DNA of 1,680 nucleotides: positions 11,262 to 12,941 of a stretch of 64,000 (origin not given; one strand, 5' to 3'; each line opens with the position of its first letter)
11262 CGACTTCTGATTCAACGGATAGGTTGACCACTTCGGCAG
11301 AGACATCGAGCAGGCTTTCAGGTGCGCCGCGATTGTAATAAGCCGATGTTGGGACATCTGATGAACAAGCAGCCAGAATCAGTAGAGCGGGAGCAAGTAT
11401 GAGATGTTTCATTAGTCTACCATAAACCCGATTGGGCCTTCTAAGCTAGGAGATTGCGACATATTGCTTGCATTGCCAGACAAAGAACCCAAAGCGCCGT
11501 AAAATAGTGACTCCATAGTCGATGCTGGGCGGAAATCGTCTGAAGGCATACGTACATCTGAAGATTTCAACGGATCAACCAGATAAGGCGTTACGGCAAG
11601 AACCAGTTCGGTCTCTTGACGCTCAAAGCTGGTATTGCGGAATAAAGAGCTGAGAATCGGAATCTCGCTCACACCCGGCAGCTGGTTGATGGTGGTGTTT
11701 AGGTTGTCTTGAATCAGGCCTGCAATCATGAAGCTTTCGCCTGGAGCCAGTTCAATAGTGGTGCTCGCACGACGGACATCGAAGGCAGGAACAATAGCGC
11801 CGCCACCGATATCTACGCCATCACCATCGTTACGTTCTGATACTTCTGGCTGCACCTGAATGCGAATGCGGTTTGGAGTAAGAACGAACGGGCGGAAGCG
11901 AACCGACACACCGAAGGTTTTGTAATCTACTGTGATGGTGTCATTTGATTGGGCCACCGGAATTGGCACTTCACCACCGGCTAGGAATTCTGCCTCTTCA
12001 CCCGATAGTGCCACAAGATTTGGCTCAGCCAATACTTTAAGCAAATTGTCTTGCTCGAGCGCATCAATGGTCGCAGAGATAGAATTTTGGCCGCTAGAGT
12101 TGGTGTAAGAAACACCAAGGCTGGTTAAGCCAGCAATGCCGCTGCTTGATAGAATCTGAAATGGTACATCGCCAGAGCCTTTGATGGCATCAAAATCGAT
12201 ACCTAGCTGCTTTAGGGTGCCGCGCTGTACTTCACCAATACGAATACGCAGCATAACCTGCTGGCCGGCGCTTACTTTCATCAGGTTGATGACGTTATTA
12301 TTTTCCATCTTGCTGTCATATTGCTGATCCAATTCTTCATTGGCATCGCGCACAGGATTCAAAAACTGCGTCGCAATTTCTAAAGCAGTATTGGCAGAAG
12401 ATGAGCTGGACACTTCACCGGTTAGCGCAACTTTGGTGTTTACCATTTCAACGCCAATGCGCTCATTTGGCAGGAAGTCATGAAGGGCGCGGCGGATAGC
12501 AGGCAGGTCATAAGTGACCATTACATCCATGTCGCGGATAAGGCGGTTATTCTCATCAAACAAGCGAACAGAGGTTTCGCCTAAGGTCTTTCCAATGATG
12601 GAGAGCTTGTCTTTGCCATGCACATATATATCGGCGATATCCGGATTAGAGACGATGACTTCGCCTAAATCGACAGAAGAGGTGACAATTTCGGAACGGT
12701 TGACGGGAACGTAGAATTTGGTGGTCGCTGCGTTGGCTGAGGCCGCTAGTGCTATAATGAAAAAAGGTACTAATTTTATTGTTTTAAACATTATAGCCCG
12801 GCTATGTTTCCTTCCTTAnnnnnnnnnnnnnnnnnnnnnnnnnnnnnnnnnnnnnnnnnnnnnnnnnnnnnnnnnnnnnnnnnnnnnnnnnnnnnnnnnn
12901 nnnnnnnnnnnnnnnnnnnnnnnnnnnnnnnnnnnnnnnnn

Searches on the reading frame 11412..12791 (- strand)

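Call 20: search_protein_families(library=pfam, proteins=[window:11412-12791:-], max_evalue=0.001)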
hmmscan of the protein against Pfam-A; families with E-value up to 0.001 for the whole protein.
window:11412-12791:- (459 aa): 3 families
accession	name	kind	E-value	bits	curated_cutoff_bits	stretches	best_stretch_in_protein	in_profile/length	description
PF00263.26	Secretin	-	1e-38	133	27.5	1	244-406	1-169/169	Bacterial type II and III secretion system protein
PF13629.12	T2SS-T3SS_pil_N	-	6.4e-16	58.3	23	1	25-93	4-72/72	Pilus formation protein N terminal region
PF04972.22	BON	-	7.3e-05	23.4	27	1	99-142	5-54/69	BON domain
